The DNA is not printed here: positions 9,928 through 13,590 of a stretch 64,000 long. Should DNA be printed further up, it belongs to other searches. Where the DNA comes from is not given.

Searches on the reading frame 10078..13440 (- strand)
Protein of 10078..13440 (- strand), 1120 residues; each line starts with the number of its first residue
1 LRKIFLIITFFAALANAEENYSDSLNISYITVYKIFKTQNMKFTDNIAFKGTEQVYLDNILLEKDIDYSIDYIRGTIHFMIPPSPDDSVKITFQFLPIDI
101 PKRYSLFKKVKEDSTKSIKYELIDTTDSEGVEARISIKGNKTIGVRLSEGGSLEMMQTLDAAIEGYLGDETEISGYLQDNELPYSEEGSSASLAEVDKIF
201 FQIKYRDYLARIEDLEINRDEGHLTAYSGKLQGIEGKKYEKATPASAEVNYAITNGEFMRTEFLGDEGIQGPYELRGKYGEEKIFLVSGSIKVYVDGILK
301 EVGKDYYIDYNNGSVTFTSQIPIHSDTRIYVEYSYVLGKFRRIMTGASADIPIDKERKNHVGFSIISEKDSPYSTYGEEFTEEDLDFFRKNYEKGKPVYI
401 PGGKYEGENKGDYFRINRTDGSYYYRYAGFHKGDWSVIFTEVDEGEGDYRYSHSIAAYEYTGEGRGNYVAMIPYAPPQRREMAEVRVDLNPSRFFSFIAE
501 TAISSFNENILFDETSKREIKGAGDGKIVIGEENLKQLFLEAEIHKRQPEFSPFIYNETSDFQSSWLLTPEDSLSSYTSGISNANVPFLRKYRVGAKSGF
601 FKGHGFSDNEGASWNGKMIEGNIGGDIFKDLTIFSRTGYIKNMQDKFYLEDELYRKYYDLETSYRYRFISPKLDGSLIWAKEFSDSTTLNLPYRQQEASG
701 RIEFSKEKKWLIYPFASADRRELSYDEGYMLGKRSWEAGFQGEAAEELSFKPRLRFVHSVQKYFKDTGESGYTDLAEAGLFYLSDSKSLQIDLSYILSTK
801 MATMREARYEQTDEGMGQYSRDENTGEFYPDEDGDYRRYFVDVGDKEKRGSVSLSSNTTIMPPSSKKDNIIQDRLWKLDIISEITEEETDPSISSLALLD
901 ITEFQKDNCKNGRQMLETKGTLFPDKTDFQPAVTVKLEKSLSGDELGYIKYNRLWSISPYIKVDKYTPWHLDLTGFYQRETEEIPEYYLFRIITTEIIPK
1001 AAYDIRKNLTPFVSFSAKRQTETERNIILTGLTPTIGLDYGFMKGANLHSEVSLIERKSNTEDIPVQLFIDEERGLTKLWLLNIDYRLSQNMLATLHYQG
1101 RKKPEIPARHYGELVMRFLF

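Call 8: search_protein_families(library=pfam, proteins=[window:10078-13440:-], max_evalue=0.001)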
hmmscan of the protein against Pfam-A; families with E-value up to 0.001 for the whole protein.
window:10078-13440:- (1120 aa): 1 family
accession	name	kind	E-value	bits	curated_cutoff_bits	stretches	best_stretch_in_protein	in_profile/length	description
PF09343.15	DUF2460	-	2.3e-07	31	30.4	0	46-95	123-173/205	Conserved hypothetical protein 2217 (DUF2460)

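Call 9: search_protein_families(library=ncbifam, proteins=[window:10078-13440:-], max_evalue=0.001)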
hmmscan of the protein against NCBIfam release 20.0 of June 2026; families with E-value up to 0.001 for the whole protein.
window:10078-13440:- (1120 aa): 2 families
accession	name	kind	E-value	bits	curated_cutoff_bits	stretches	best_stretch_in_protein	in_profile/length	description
TIGR04189.1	surface_SprA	equivalog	5.5e-09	33.8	200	1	287-375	605-693/2319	T9SS outer membrane translocon Sov/SprA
TIGR02217.1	chp_TIGR02217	subfamily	8.2e-09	35.3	136.65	0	287-334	130-176/210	phage distal tail protein, Rcc01695 family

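Call 21: search_solved_structures(query=window:10078-13440:-, max_evalue=1, show_alignments=1)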
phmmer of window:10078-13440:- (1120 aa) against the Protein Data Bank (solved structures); distinct sequences matched with E-value up to 1: 0.

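Call 37: find_homologous_proteins(query=window:10078-13440:-, max_evalue=0.00001)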
Query window:10078-13440:- (1120 aa): 8 proteins with E <= 0.00001 among 8000 candidates.
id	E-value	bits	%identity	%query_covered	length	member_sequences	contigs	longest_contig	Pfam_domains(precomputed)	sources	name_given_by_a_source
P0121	0.0e+0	2543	100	100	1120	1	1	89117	PF09343.16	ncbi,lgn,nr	ncbi:MAG: hypothetical protein JXA60_02755 [Candidatus Coatesbacteria bacterium]|nr:hypothetical pro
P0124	4.6e-35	139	26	50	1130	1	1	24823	-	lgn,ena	-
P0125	4.5e-32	129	24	70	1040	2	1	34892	-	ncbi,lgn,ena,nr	ncbi:MAG: hypothetical protein K8S15_14265 [Candidatus Aegiribacteria sp.]|nr:hypothetical protein [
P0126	9.6e-31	125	29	38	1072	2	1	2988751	-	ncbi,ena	-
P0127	6.6e-27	112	28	41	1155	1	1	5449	-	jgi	jgi:hypothetical protein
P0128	2.9e-26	110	24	69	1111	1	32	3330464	-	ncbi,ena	-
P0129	1.3e-22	98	24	45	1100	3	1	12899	-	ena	-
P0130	1.8e-20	91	25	43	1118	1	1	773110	-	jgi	jgi:hypothetical protein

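Call 50: find_encoding_contigs(protein=P0126, flank=10000, max_places=2)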
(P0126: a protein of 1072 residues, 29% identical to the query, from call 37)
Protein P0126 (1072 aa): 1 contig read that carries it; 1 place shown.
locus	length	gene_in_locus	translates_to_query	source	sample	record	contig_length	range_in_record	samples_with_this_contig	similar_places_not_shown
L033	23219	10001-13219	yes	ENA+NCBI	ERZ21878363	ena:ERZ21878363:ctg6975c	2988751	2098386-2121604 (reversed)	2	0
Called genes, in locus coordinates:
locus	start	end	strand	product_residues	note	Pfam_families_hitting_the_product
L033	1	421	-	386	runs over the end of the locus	PF05958:tRNA_U5-meth_tr (weak), PF09445:Methyltransf_15 (weak), PF13847:Methyltransf_31, PF13649:Methyltransf_25 (weak), PF18096:Thump_like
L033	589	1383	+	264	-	PF13489:Methyltransf_23 (weak), PF08241:Methyltransf_11 (weak), PF08242:Methyltransf_12, PF13649:Methyltransf_25 (weak), PF13847:Methyltransf_31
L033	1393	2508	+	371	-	PF10294:Methyltransf_16 (faint), PF05175:MTS, PF06325:PrmA, PF02475:TRM5-TYW2_MTfase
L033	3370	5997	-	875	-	PF05048:NosD (weak), PF18962:Por_Secre_tail, PF13860:FlgD_ig (weak)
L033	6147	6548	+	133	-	PF02130:YbeY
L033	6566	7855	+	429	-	PF01595:CNNM, PF00571:CBS, PF03471:CorC_HlyC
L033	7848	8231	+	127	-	PF04892:VanZ-LLP1 (weak)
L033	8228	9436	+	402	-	PF13393:tRNA-synt_His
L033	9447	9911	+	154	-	PF00293:NUDIX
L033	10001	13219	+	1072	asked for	-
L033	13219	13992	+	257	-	PF01925:TauE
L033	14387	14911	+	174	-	PF14803:Zn_ribbon_Nudix (weak), PF00293:NUDIX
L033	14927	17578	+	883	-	PF00133:tRNA-synt_1, PF09334:tRNA-synt_1g, PF13603:tRNA-synt_1_2, PF08264:Anticodon_1, PF10458:Val_tRNA-synt_C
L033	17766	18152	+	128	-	PF00903:Glyoxalase (faint), PF12681:Glyoxalase_2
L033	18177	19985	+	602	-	PF16314:DUF4954, PF24894:Hexapep_GlmU (faint), PF25084:LbH_EIF2B (faint), PF25087:GMPPB_C (faint)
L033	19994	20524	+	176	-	PF06803:DUF1232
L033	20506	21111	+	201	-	PF01725:Ham1p_like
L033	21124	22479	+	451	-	PF02878:PGM_PMM_I, PF02879:PGM_PMM_II, PF02880:PGM_PMM_III, PF00408:PGM_PMM_IV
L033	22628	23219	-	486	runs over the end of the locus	PF00478:IMPDH, PF00571:CBS, PF01070:FMN_dh, PF03060:NMO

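Call 52: predict_structure(alignment_id=A3)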
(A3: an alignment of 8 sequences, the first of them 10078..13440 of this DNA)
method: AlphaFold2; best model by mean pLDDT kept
length: 1120 residues; sequences in the alignment: 8
mean_pLDDT: 55.8   pTM: 0.40
mean pLDDT of the five models: 55.8, 51.2, 47.4, 46.8, 45.1
residues with pLDDT >= 90: 0; 70-90: 333; 50-70: 363; < 50: 424
segments of 3 or more residues with pLDDT < 50: 1-50, 73-75, 94-132, 187-195, 219-229, 533-540, 557-768, 864-875, 891-903, 944-946, 965-969, 986-991, 1003-1018, 1022-1032, 1059-1071
pLDDT, mean of each block of 10 residues (from residue 1): 29 23 24 34 39 64 69 58 57 39 26 31 27 69 78 75 79 82 52 57 83 58 36 72 72 73 73 72 68 77 75 75 75 74 81 66 83 60 63 60 74 78 73 76 77 77 78 67 82 73 75 60 67 47 53 49 30 29 22 33 27 25 24 23 24 41 39 35 33 26 23 25 23 21 30 47 46 52 56 62 62 70 67 65 56 70 47 52 68 46 51 73 57 75 57 72 51 66 51 54 44 48 46 51 58 59 40 66 74 83 75 85
secondary structure, 60 per line:
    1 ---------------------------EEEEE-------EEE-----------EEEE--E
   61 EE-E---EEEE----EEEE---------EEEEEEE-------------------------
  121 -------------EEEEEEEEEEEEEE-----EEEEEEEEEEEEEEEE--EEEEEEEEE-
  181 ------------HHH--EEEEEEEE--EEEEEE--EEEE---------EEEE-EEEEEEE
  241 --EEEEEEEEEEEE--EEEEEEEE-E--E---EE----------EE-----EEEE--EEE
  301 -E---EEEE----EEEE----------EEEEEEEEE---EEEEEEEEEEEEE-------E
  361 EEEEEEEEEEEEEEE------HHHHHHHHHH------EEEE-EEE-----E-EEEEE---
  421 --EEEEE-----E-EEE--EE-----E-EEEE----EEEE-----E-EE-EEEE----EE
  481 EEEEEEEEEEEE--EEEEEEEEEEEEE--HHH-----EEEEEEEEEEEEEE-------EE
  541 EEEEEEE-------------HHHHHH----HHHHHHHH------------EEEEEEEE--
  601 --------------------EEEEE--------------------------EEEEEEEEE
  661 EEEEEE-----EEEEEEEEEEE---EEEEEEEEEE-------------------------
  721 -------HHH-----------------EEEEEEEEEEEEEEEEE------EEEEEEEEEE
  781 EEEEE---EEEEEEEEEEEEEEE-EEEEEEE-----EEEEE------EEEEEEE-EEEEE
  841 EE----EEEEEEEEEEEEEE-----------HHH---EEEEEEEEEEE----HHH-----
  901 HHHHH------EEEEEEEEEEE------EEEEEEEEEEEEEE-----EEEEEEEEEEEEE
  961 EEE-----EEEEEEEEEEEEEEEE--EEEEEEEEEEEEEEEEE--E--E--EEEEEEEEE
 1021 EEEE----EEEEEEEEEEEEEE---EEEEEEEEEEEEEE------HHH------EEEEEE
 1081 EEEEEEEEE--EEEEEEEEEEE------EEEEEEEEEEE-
elements in order (helices of 4 or more, strands of 3 or more residues): E28-32 E40-42 E54-57 E60-62 E68-71 E76-79 E89-95 E134-147 E153-168 E171-179 E198-205 E208-213 E216-219 E229-232 E234-240 E243-254 E257-264 E292-295 E298-300 E306-309 E314-317 E328-336 E340-352 E360-375 H382-391 E398-401 E403-405 E413-417 E423-427 E435-437 E449-452 E457-460 E471-474 E479-492 E495-507 E518-531 E539-547 H561-566 H571-578 E591-598 E621-625 E652-666 E672-682 E686-695 E748-764 E771-785 E789-803 E805-811 E817-821 E828-834 E836-842 E847-860 E878-888 H901-905 E912-922 E929-942 E948-963 E969-984 E987-1003 E1012-1024 E1029-1042 E1046-1059 E1075-1089 E1092-1102 E1109-1119

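Call 56: fold_search(model_id=the predicted structure, library=pdb)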
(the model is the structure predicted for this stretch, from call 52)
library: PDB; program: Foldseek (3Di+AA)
matches with E <= 10: 693; with E <= 0.001: 66
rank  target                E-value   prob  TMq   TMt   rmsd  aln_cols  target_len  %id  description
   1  9cmg_A                1.6e-06  1.00  0.15  0.19  27.1      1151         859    7  Transferrin Binding Protein A in complex with transferrin binding protein B and transferrin (iron bound in both lobes  (released 2026-03-04)
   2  9nhq_A                1.7e-06  1.00  0.15  0.18  26.8      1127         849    7  The cryo-EM structure of NmTbpA and NmTbpB in a complex (released 2026-03-04)
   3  8gl8_A                7.7e-06  1.00  0.19  0.11  33.6      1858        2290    8  The Type 9 Secretion System Extended Translocon - SprA-PorV-PPI-RemZ-SkpA-SprE complex (released 2024-01-31)
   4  9yjw                  1.1e-05  1.00  0.15  0.19  28.2      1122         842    7  Transferrin Binding Protein A (released 2026-03-04)
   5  8the_A                1.2e-05  1.00  0.15  0.22  25.4      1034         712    8  Cryo-EM structure of Pseudomonas aeruginosa TonB-dependent transporter PhuR in complex with synthetic antibody and hem (released 2024-01-31)
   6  8gl6_A                1.6e-05  1.00  0.20  0.12  33.0      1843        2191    8  The Type 9 Secretion System in vitro assembled, RemA-CTD substrate bound complex (released 2024-01-31)
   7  6h3i_A                3.0e-05  0.99  0.21  0.13  33.4      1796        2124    8  Structural snapshots of the Type 9 protein translocon (released 2018-11-07)
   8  6z9y_D                3.2e-05  1.00  0.15  0.23  21.4       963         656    7  Copper transporter OprC (released 2021-06-30)
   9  6z8r_B                3.3e-05  1.00  0.14  0.21  23.0       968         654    7  Copper transporter OprC (released 2021-06-09)
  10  6r2q_B                3.6e-05  1.00  0.19  0.29  21.3      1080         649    7  Structure of the Mtr complex (released 2020-04-22)
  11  9clt_A                4.5e-05  0.99  0.15  0.18  26.4      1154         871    7  Transferrin Binding Protein A in complex with transferrin binding protein B and transferrin (iron bound to N lobe only (released 2026-03-11)
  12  8bmx_C                4.8e-05  1.00  0.18  0.28  20.8       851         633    6  Bacteroides thetaiotaomicron B12 TonB dependent transporter in complex with a surface lipoprotein (released 2023-09-20)
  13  6z9n_B                5.0e-05  0.99  0.13  0.19  23.2       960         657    7  Copper transporter OprC (released 2021-06-30)
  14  3v89_A                5.4e-05  0.98  0.16  0.19  27.4      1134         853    9  The crystal structure of transferrin binding protein A (TbpA) from Neisseria meningitidis serogroup B in complex with  (released 2012-02-15)
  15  6z8q_B                6.5e-05  1.00  0.14  0.22  23.6       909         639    7  Copper transporter OprC (released 2021-06-09)
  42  3v8x_A                3.3e-04  0.94  0.16  0.19  26.9      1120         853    8  The crystal structure of transferrin binding protein A (TbpA) from Neisserial meningitidis serogroup B in complex with (released 2012-02-29)
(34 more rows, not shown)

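Call 72: search_solved_structures(query=A3, max_evalue=10, show_alignments=2)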
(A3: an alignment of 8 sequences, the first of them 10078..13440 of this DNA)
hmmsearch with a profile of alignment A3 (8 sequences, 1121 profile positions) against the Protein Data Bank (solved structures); distinct sequences matched with E-value up to 10: 0.

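Call 82: find_encoding_contigs(protein=P0125, flank=10000, max_places=2)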
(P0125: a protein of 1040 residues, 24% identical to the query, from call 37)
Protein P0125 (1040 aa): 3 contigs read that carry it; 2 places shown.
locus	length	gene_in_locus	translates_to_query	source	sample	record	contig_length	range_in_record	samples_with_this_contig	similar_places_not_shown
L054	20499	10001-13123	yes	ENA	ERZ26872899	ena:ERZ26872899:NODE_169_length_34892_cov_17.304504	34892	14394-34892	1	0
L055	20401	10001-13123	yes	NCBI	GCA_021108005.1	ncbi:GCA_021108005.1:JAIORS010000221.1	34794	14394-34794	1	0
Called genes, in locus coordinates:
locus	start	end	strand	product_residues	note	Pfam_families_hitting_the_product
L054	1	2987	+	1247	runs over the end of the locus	PF01364:Peptidase_C25, PF13860:FlgD_ig (weak)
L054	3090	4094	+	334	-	PF03687:UPF0164, PF19572:PorV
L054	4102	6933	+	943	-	PF05547:Peptidase_M6, PF13517:FG-GAP_3 (faint), PF18962:Por_Secre_tail (weak)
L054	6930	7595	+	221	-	-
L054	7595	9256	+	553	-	-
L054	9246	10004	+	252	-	-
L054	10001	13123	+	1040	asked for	-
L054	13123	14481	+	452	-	PF07244:POTRA (faint)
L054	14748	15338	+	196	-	-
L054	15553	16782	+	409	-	PF01979:Amidohydro_1, PF07969:Amidohydro_3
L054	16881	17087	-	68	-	PF06305:LapA_dom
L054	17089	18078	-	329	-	-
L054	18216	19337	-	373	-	PF13784:Fic_N, PF02661:Fic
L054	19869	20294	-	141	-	-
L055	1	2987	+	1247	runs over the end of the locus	PF01364:Peptidase_C25, PF13860:FlgD_ig (weak)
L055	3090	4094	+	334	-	PF03687:UPF0164, PF19572:PorV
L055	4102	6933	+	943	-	PF05547:Peptidase_M6, PF13517:FG-GAP_3 (faint), PF18962:Por_Secre_tail (weak)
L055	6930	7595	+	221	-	-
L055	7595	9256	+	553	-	-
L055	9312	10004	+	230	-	-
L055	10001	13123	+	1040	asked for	-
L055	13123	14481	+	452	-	PF07244:POTRA (faint)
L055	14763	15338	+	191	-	-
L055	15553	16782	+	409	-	PF01979:Amidohydro_1, PF07969:Amidohydro_3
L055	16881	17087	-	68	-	PF06305:LapA_dom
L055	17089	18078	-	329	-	-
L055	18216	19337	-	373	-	PF13784:Fic_N, PF02661:Fic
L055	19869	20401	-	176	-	?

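Call 83: search_protein_families(library=ncbifam, proteins=[L054:3-2987:+, L054:3090-4094:+, L054:4102-6933:+, L054:6930-7595:+, L054:7595-9256:+, L054:9246-10004:+, L054:10001-13123:+, L054:13123-14481:+, L054:14748-15338:+], max_evalue=0.001)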
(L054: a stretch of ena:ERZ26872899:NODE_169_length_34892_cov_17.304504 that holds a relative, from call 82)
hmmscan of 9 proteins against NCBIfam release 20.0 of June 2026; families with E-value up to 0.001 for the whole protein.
L054:3-2987:+ (994 aa): 7 families
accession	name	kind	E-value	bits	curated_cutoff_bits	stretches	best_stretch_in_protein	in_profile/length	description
NF033707.1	T9SS_sortase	equivalog_domain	1.6e-99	334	420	1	12-985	63-1090/1095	type IX secretion system sortase PorU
NF052324.1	PorU_rel_Nterm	equivalog_domain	5.6e-08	31.4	450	0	14-298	74-385/879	putative type IX secretion system sortase PorU2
NF052323.1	T9SSA_dep_M6i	equivalog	2.7e-07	29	600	1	878-992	934-1043/1043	T9SS-dependent M6-like inactivated metalloprotease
NF005176.1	PRK06655.1-1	equivalog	4e-05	23.6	230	1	915-978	93-154/197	flagellar hook assembly protein FlgD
TIGR04183.1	Por_Secre_tail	domain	8.6e-05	22.5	23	1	902-973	2-61/72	T9SS type A sorting domain-containing protein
NF009277.0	PRK12634.1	equivalog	0.00062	19.9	333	0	915-985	117-185/221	flagellar basal body rod modification protein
NF038113.1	T9SSA_dep_M36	equivalog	0.0009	17.5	885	0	889-937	783-831/869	T9SS-dependent M36 family metallopeptidase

L054:3090-4094:+ (334 aa): 4 families
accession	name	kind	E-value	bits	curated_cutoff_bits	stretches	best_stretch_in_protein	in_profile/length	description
NF033709.1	PorV_fam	subfamily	1.7e-70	238.2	90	1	24-321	3-313/326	PorV/PorQ family protein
NF033710.1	T9SS_OM_PorV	equivalog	2.9e-51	174.8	250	2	22-248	23-250/367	type IX secretion system outer membrane channel protein PorV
NF033711.1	T9SS_PorQ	equivalog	7.4e-21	74.5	220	1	4-311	2-317/335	type IX secretion system protein PorQ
NF052325.1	PorVQ2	equivalog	2.4e-17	62.9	325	1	26-187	28-193/354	putative type IX sorting system protein PorV2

L054:4102-6933:+ (943 aa): 3 families
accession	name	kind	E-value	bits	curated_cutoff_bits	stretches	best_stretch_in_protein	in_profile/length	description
NF052323.1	T9SSA_dep_M6i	equivalog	6.6e-102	342.2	600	4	48-338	39-362/1043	T9SS-dependent M6-like inactivated metalloprotease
TIGR03296.1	M6dom_TIGR03296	domain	9.9e-35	120.8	110.8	1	95-333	30-271/286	M6 family metalloprotease domain-containing protein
TIGR04183.1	Por_Secre_tail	domain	2.8e-06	27.2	23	1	859-927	1-61/72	T9SS type A sorting domain-containing protein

L054:6930-7595:+ (221 aa): 0 families

L054:7595-9256:+ (553 aa): 1 family
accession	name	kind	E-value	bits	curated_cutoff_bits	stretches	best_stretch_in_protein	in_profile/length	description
TIGR04183.1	Por_Secre_tail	domain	0.00068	19.6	23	0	475-546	2-66/72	T9SS type A sorting domain-containing protein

L054:9246-10004:+ (252 aa): 0 families

L054:10001-13123:+ (1040 aa): 0 families

L054:13123-14481:+ (452 aa): 1 family
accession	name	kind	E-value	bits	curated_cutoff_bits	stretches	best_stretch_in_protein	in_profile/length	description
TIGR03303.1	OM_YaeT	equivalog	3.4e-12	45.5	297.15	1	44-233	273-467/741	outer membrane protein assembly factor BamA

L054:14748-15338:+ (196 aa): 0 families

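Call 84: find_encoding_contigs(protein=P0128, flank=10000, max_places=2)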
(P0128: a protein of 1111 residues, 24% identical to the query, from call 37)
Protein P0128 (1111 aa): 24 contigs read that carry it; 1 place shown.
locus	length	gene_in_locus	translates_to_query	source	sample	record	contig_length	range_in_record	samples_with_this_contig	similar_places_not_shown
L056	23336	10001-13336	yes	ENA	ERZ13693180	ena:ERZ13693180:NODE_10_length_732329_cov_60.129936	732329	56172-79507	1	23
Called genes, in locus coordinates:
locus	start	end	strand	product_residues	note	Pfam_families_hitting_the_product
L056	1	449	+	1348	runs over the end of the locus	PF01364:Peptidase_C25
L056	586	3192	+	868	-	PF03687:UPF0164 (faint), PF19572:PorV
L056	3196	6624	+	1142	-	PF05547:Peptidase_M6 (faint), PF18962:Por_Secre_tail (weak)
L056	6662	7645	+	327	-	PF18935:DUF5683 (faint)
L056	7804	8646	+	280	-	-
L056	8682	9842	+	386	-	PF13449:Phytase-like (faint), PF01436:NHL (faint)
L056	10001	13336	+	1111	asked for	-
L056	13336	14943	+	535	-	-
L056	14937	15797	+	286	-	PF01040:UbiA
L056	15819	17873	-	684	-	PF03190:Thioredox_DsbH, PF13899:Thioredoxin_7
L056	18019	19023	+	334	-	PF12760:Zn_ribbon_IS1595, PF12762:DDE_Tnp_IS1595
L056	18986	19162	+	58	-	-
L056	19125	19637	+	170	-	-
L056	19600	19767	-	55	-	-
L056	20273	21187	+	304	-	-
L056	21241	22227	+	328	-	PF00493:MCM (weak), PF20030:bpMoxR, PF07726:AAA_3, PF07728:AAA_5, PF17863:AAA_lid_2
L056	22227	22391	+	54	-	-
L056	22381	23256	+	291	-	PF01882:DUF58, PF13519:VWA_2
